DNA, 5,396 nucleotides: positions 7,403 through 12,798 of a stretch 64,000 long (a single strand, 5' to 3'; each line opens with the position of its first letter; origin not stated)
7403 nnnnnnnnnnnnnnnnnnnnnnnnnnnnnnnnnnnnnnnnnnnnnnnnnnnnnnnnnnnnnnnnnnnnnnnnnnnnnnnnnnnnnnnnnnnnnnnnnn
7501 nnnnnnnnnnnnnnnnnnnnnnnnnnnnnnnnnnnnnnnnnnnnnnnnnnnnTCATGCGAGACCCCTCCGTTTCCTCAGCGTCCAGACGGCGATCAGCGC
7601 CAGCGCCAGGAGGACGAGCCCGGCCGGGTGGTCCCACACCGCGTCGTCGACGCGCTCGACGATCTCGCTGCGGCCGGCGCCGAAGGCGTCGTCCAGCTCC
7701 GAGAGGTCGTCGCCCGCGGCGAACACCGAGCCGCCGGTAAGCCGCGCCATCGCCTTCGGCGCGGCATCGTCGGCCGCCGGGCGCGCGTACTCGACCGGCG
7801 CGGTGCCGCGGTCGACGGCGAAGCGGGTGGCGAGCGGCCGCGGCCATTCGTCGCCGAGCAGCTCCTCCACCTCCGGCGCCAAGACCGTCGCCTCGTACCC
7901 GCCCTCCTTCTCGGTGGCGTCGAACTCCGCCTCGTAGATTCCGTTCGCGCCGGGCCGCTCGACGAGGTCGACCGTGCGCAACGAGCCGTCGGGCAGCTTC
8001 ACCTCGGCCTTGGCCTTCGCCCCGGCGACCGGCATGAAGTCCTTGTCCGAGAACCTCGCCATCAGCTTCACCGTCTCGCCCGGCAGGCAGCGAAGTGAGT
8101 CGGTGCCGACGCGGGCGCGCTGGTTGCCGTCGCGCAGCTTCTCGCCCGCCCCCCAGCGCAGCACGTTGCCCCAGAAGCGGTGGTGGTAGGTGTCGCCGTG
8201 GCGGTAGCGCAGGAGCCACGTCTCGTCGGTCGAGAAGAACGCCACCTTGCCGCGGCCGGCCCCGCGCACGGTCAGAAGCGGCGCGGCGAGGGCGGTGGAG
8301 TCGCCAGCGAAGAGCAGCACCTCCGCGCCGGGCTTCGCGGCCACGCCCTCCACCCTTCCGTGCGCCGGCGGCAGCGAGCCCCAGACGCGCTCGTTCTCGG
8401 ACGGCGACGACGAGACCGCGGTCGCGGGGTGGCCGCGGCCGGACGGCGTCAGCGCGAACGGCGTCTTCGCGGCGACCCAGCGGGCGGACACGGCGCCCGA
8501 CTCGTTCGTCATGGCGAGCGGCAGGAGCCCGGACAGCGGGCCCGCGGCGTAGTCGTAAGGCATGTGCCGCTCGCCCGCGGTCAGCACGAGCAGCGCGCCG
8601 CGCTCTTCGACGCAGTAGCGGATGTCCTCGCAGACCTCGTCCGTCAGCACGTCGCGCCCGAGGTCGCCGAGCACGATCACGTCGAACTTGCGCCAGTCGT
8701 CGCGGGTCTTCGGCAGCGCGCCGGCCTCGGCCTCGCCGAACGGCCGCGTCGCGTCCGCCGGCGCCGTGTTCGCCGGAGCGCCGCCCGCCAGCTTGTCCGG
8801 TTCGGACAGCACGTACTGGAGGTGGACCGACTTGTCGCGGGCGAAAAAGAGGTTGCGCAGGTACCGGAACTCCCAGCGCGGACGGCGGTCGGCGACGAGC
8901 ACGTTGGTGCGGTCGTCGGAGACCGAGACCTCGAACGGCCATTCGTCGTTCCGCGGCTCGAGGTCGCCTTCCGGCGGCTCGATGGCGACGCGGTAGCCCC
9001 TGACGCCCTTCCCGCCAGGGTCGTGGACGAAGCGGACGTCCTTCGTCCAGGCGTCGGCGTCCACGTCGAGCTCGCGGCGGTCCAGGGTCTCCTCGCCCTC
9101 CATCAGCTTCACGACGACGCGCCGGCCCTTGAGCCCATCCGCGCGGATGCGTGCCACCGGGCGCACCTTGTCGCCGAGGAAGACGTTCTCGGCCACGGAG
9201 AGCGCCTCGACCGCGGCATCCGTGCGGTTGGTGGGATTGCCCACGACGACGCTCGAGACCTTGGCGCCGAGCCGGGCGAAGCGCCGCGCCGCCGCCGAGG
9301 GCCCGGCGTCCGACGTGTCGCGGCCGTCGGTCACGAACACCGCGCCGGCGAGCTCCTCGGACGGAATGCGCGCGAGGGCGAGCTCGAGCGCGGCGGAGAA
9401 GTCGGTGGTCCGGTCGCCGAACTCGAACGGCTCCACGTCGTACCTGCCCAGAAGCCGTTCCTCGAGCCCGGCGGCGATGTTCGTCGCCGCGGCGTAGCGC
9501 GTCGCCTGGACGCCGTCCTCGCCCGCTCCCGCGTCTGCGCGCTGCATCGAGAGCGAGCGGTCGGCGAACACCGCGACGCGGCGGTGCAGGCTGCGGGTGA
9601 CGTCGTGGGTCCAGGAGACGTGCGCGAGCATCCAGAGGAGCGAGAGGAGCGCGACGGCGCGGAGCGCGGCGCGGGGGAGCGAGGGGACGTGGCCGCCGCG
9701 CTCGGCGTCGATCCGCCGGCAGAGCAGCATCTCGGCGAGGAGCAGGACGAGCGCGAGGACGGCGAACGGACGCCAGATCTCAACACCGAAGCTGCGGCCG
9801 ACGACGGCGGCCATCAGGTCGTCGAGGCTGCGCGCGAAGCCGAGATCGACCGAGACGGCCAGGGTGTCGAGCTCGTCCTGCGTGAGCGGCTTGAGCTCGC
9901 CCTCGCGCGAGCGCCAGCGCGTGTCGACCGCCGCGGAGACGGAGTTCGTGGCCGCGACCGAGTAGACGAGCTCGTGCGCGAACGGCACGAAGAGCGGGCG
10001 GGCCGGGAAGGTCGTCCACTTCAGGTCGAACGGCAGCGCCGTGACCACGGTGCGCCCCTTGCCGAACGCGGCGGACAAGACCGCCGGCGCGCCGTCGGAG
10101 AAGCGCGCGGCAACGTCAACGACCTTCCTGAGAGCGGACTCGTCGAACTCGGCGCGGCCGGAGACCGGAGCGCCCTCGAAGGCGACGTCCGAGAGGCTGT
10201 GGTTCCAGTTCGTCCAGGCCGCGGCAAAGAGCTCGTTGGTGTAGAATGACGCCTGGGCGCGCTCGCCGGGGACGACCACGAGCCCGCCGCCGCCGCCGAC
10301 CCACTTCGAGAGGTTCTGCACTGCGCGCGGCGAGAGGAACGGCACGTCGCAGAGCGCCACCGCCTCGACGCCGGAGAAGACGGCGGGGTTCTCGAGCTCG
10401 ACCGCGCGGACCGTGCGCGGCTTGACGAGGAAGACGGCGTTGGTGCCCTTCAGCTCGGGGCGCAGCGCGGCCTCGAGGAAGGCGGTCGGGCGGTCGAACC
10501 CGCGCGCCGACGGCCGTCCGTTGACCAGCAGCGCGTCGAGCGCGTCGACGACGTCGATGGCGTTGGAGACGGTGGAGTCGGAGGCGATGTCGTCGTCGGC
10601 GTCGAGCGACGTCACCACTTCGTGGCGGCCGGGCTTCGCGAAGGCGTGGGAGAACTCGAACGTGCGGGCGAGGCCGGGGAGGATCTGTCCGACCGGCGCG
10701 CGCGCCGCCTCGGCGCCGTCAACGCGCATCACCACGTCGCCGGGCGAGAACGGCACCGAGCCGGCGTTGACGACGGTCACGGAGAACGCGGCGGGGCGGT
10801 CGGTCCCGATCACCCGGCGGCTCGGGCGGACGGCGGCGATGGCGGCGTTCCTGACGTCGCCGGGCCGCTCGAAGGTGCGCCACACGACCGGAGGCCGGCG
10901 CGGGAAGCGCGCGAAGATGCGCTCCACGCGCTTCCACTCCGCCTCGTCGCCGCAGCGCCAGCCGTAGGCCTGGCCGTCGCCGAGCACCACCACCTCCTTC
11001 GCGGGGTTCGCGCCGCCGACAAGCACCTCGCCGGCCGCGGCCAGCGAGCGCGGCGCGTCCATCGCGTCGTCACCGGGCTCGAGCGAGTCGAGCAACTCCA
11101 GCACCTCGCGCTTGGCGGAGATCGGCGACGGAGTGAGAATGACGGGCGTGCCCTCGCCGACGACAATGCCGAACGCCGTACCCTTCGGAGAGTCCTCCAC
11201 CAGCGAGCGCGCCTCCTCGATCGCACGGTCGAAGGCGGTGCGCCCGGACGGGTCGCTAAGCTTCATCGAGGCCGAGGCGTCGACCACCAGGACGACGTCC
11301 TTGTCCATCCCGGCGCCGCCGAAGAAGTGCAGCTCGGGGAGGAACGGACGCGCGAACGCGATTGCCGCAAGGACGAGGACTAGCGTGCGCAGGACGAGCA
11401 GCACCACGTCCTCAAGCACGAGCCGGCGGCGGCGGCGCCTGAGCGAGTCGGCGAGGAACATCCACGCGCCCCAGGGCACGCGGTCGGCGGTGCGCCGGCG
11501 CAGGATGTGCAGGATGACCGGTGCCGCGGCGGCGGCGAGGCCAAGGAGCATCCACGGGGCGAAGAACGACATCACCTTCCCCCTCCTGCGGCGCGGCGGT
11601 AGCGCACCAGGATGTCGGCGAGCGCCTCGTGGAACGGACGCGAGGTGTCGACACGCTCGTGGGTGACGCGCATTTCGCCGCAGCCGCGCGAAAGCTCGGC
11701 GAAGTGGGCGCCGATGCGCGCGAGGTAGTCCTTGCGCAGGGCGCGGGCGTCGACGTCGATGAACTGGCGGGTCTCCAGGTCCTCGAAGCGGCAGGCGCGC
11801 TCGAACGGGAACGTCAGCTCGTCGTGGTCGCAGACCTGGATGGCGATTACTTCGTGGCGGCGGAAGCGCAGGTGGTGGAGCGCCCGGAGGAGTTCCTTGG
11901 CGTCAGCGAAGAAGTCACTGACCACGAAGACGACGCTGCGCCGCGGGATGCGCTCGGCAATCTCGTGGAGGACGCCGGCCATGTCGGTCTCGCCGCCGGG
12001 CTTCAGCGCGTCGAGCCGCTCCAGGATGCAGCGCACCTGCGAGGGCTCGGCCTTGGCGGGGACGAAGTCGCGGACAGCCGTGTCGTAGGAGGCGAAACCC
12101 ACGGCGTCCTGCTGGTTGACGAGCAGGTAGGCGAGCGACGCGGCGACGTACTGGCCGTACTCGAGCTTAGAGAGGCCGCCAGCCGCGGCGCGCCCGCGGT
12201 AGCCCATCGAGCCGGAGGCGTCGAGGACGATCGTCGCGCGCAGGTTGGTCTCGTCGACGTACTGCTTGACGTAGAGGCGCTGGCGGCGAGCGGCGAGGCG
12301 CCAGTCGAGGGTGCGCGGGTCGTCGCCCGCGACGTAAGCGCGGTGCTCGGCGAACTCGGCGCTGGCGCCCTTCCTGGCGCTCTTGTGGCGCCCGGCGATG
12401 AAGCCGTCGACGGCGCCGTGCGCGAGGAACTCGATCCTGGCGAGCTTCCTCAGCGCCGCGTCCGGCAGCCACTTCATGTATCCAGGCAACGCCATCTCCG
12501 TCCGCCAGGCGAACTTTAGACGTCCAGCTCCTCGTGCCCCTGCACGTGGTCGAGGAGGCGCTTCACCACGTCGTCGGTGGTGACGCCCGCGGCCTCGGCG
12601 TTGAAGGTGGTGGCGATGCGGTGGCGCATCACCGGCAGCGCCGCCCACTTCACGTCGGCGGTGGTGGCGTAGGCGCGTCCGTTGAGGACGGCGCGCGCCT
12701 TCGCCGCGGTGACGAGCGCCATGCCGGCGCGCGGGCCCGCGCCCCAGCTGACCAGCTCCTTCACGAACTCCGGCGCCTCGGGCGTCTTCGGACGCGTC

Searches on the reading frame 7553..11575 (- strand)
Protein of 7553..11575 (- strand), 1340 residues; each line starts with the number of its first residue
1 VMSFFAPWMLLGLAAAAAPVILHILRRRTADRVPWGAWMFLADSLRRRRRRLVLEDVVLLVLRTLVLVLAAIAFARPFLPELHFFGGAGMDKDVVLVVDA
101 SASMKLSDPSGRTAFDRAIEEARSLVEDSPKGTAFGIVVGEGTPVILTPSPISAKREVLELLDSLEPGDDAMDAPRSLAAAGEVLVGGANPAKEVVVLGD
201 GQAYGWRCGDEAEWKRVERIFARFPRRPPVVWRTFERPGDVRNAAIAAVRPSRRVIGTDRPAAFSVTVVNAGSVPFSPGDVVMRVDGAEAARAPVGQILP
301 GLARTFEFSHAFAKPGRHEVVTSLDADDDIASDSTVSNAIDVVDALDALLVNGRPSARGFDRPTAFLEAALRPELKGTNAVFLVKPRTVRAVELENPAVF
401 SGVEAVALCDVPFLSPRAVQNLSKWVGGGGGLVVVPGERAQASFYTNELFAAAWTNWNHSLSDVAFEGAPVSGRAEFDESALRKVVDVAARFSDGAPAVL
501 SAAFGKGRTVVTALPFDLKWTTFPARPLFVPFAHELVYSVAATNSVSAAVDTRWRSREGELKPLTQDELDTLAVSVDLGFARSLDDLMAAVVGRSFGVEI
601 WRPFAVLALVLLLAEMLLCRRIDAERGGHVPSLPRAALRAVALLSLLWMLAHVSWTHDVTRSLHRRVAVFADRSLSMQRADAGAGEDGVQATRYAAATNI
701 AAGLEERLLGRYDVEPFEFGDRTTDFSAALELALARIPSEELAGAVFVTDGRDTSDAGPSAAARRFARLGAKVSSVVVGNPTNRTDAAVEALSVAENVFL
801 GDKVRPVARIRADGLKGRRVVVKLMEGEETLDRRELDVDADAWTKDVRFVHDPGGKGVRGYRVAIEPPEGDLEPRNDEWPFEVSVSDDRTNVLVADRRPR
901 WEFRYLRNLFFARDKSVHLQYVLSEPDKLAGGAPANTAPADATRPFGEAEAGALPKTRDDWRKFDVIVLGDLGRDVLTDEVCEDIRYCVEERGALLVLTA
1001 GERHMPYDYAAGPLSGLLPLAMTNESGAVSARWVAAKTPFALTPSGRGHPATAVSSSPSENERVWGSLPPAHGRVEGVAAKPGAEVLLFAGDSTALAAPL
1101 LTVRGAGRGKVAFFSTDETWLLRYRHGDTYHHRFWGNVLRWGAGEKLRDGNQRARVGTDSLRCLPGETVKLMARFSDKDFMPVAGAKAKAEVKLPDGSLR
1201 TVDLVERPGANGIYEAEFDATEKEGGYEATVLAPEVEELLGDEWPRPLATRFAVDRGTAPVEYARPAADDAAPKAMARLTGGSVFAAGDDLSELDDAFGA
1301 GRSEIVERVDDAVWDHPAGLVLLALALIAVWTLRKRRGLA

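Call 9: search_protein_families(library=pfam, proteins=[window:7553-11575:-], max_evalue=0.001)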
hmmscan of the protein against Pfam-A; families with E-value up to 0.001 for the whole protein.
window:7553-11575:- (1340 aa): 4 families
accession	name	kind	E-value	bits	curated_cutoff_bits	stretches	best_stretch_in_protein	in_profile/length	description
PF07584.16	BatA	-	3.2e-14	53.5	25.9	1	2-77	2-77/77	Aerotolerance regulator N-terminal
PF13519.12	VWA_2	-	2.2e-12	48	27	1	94-202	1-107/107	von Willebrand factor type A domain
PF00092.34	VWA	-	6.8e-05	23.6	23.8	0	93-203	1-115/174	von Willebrand factor type A domain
PF07090.17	GATase1_like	-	0.00043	20.4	27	0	1075-1141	179-244/247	Putative glutamine amidotransferase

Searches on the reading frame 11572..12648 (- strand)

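Call 9: search_protein_families(library=pfam, proteins=[window:11572-12648:-], max_evalue=0.001)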
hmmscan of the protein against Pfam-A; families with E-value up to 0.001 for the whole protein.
window:11572-12648:- (358 aa): 3 families
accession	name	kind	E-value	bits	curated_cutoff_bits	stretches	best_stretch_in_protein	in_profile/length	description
PF01882.25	DUF58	-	2.3e-49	167.9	23.4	1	101-315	1-213/216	Protein of unknown function DUF58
PF13519.12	VWA_2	-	5.4e-08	33.9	27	1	140-246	3-106/107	von Willebrand factor type A domain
PF05762.20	VWA_CoxE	-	0.00036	20.5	26.4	0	210-269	117-184/222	VWA domain containing CoxE-like protein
